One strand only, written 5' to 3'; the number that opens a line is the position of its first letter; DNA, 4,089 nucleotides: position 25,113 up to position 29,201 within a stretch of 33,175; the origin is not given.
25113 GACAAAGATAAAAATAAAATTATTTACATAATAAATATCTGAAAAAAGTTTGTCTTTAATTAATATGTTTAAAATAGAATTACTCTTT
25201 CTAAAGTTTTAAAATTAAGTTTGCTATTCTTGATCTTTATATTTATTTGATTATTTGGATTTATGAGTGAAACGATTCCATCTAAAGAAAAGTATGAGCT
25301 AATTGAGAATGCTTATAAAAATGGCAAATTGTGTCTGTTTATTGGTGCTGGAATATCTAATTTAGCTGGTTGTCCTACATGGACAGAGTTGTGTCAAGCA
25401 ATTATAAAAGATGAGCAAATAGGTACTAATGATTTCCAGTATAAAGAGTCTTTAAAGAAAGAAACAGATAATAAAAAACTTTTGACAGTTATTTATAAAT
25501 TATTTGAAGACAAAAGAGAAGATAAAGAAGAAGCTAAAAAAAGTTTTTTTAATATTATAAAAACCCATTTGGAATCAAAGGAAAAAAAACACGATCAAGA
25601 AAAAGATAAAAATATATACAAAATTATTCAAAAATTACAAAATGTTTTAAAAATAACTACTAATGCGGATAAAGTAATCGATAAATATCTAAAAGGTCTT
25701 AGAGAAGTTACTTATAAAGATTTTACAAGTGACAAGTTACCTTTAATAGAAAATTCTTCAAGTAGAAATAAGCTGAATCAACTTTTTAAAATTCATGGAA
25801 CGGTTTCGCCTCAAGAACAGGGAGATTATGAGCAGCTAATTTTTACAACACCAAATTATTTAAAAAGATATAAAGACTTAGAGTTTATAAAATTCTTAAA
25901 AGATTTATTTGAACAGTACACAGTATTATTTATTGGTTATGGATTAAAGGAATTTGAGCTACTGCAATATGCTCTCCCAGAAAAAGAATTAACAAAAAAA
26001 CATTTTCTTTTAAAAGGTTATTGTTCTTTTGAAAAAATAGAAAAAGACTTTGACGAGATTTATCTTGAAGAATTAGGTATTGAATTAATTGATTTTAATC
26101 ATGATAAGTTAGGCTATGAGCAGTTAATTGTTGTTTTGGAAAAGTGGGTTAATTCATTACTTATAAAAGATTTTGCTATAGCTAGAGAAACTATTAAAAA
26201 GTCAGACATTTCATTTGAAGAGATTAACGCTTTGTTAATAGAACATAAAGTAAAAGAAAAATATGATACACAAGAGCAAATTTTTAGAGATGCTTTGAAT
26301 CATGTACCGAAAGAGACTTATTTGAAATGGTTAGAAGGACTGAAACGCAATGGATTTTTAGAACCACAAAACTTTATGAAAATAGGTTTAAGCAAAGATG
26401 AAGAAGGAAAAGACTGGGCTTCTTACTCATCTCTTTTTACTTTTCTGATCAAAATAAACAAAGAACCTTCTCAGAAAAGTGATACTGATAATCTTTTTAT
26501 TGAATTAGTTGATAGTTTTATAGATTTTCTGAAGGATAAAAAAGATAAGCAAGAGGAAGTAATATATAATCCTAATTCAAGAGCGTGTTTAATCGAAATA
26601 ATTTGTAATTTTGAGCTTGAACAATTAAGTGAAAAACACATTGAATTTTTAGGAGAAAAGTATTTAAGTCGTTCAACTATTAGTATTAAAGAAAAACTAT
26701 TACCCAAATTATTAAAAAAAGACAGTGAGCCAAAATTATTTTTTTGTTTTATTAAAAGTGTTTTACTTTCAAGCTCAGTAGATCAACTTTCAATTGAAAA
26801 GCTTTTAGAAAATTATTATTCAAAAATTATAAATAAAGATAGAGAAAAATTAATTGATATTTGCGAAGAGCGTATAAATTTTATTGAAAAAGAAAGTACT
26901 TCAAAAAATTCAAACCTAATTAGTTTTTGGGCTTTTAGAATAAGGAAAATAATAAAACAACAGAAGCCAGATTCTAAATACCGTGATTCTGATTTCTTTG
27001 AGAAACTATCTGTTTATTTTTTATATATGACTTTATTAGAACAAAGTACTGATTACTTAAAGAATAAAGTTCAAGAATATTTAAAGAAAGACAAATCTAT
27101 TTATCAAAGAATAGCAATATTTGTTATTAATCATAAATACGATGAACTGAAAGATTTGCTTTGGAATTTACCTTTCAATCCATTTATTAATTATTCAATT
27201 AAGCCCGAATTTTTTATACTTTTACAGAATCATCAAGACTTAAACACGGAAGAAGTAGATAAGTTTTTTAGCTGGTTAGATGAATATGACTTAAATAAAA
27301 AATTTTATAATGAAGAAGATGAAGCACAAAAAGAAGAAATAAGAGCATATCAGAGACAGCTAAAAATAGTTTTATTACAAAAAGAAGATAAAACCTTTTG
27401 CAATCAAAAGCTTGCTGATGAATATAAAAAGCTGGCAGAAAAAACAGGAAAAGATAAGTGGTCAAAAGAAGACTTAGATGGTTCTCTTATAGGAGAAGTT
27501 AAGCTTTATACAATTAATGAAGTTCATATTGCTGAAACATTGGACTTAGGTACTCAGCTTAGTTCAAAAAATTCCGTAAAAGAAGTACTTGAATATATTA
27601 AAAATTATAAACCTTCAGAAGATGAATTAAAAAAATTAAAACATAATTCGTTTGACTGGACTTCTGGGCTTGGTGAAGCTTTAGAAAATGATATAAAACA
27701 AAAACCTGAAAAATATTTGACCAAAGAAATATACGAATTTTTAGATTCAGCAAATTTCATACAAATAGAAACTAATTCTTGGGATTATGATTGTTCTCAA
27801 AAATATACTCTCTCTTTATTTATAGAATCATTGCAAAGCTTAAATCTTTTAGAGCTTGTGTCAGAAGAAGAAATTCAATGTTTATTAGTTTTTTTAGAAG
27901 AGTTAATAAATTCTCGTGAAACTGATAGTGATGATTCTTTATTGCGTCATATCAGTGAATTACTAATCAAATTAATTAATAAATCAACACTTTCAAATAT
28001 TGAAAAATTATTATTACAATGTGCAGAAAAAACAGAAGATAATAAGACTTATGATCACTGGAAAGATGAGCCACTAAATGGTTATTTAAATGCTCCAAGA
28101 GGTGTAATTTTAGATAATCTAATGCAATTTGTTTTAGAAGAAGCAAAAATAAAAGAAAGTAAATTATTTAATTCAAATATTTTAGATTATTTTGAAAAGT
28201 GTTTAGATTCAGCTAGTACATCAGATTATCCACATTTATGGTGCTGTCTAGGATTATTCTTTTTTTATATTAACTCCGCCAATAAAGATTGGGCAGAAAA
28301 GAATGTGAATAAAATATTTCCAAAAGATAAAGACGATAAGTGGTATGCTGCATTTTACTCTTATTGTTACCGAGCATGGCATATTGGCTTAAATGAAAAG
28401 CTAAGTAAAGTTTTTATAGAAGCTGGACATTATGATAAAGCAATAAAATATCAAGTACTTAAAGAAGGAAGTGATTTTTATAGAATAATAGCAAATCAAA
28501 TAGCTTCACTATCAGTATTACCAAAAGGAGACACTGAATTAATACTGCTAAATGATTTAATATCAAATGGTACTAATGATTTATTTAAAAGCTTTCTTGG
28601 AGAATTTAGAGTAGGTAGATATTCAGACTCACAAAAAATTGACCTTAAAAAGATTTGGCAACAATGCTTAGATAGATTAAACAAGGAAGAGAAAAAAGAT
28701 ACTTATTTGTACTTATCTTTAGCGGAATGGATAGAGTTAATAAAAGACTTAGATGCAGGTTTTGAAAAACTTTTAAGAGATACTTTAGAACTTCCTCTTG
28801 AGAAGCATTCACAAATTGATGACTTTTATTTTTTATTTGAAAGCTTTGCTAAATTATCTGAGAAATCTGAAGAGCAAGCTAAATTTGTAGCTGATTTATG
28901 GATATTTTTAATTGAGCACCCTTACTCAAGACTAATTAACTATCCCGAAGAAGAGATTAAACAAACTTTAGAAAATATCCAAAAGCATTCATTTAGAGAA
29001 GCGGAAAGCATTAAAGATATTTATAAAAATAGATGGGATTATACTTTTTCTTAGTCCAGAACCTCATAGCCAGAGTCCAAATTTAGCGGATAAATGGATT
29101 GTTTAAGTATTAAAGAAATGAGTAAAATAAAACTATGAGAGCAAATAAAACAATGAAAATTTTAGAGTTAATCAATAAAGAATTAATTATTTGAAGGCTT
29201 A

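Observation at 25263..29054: Stand-alone 1263-aa SIR2-domain protein with a large unassigned C-terminal region, inserted between glnA and pyrG: candidate single-gene NAD+-depleting defence system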

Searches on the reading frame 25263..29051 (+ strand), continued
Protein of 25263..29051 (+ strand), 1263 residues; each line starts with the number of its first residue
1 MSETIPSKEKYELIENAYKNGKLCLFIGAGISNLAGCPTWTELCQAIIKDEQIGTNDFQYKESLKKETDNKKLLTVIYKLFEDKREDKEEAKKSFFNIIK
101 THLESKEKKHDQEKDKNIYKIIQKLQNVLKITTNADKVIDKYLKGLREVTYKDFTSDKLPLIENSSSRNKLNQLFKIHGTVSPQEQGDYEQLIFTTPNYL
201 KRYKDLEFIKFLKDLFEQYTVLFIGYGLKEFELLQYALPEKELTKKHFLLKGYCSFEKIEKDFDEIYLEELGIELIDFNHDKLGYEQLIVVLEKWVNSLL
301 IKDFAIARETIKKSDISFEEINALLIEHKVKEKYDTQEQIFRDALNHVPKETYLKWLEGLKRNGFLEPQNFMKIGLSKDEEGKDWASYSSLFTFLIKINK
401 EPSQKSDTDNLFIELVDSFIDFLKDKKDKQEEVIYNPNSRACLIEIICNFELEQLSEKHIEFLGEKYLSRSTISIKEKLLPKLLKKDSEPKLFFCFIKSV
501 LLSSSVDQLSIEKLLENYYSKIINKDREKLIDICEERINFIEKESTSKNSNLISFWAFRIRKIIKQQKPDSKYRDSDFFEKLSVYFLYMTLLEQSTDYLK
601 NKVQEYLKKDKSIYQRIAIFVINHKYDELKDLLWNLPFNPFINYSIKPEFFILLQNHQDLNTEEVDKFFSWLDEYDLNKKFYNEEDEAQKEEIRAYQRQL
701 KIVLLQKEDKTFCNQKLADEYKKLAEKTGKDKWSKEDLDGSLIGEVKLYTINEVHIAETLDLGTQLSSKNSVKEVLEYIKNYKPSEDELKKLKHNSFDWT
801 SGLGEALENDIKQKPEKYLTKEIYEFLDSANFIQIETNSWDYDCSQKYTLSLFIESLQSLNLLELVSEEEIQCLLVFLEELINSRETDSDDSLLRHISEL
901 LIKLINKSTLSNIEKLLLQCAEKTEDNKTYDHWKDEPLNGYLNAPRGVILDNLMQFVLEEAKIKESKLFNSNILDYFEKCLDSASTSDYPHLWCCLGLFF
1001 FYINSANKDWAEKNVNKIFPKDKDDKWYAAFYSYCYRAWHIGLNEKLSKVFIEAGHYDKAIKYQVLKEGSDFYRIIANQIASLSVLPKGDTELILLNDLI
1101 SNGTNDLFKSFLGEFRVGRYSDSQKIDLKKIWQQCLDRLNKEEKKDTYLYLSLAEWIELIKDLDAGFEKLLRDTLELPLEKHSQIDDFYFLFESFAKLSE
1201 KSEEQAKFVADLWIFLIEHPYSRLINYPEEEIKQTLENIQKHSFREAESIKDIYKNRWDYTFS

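Call 57: find_homologous_proteins(query=A1, max_evalue=1e-10)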
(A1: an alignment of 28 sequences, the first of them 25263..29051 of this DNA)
Query A1 (28 sequences) (1263 aa, profile of the alignment): 41 proteins with E <= 1e-10 among 8000 candidates.
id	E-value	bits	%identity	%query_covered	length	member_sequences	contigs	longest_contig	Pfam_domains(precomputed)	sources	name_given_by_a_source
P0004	0.0e+0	1698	25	92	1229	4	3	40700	PF13289.13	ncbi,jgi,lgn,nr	ncbi:MAG: hypothetical protein PWQ73_462 [Petrotoga sp.]|jgi:hypothetical protein|nr:hypothetical pr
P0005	0.0e+0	1682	24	92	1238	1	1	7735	PF13289.13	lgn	-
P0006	0.0e+0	1602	24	91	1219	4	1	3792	PF13289.13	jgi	-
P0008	0.0e+0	1549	26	83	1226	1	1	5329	PF13289.13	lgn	-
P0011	0.0e+0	1487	25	82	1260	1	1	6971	PF13289.13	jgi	-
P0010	0.0e+0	1469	24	95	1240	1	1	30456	PF13289.13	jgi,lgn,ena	-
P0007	0.0e+0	1438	24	92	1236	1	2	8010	PF13289.13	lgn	-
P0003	0.0e+0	1420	26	92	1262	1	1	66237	PF13289.13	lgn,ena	-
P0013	0.0e+0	1417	25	87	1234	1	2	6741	PF13289.13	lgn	-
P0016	0.0e+0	1383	24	81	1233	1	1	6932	PF13289.13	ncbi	-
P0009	0.0e+0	1379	27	92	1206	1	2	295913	PF13289.13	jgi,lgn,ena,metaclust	metaclust:\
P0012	0.0e+0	1260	26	53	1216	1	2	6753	PF13289.13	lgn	-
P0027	0.0e+0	1217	24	50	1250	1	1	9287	PF13289.13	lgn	-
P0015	0.0e+0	1154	25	83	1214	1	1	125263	PF13289.13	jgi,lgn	jgi:hypothetical protein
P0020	0.0e+0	1114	30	52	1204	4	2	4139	PF13289.13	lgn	-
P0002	6.7e-281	953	41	99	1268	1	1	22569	PF13289.13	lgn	-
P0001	5.7e-179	616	100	58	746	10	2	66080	PF13289.13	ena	-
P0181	4.2e-121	424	24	11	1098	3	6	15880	-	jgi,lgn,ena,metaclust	metaclust:\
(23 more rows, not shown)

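Call 59: get_annotated_region(hit=H1, flank=4000)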
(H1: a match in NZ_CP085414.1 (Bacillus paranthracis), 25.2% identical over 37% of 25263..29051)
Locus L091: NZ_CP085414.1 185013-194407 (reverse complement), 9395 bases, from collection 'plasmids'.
description: Bacillus paranthracis strain KF11 plasmid unnamed, complete sequence
organism: Bacillus paranthracis (NCBI taxid 2026186)
taxonomy: Bacteria; Bacillota; Bacilli; Bacillales; Bacillaceae; Bacillus; Bacillus paranthracis
host: -; source: single cell,soil; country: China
typing (MOB-suite, as given by PLSDB): non-mobilizable; replicon rep_cluster_125; mating-pair formation MPF_T
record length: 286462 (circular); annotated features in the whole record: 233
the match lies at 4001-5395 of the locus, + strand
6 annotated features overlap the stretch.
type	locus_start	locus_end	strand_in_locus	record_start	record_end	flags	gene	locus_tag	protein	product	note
CDS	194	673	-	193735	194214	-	-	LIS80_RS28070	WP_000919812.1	CPBP family intramembrane glutamic endopeptidase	GO:0071586 - CAAX-box protein processing [Evidence IEA]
CDS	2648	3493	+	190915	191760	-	-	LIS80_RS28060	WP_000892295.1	hypothetical protein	-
CDS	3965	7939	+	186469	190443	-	-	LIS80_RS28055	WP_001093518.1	SIR2 family protein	-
CDS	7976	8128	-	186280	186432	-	-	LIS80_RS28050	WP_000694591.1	hypothetical protein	-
CDS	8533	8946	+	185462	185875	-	-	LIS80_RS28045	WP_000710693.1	DUF6018 family natural product bioysynthesis protein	-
CDS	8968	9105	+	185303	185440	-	-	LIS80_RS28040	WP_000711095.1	hypothetical protein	-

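Call 60: search_protein_families(library=padloc, proteins=[L091:3965-7936:+], max_evalue=0.00001)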
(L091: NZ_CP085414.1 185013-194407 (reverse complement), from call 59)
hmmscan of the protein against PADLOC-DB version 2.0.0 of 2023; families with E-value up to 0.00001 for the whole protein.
L091:3965-7936:+ (1324 aa): 1 family
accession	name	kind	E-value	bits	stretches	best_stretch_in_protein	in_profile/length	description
PDLC04166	Dsr1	-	2.6e-143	477.3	2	10-597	4-572/1227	-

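Call 64: search_protein_families(library=pfam, proteins=[P0181], max_evalue=0.001)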
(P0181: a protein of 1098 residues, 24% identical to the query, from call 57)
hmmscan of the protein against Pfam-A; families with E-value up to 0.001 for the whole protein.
P0181 (1098 aa): 0 families

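Call 78: find_related_loci(query=A1, collection=viral_contigs, flank=6000)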
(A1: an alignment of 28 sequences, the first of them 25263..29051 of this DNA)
Query A1 (1263 aa) in viral_contigs; peptide patterns used: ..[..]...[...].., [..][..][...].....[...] (x = any residue, [..] = any of these).
39 stretches matched a pattern; 2 encode a relative of the query (tblastn E <= 1e-3); 2 distinct loci.
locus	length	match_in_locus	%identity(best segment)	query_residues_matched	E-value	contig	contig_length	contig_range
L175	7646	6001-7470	24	12-513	1e-28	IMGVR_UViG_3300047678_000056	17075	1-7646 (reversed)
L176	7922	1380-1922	25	23-235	3e-6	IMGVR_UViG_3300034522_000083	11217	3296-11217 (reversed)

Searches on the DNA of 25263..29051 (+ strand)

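Call 85: search_rna_families(source=L001, start=12150, end=12400, threshold=evalue, max_evalue=1)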
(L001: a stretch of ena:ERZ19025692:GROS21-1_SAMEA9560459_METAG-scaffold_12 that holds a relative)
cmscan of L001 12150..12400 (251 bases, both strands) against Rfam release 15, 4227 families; matches with E-value up to 1: 0.
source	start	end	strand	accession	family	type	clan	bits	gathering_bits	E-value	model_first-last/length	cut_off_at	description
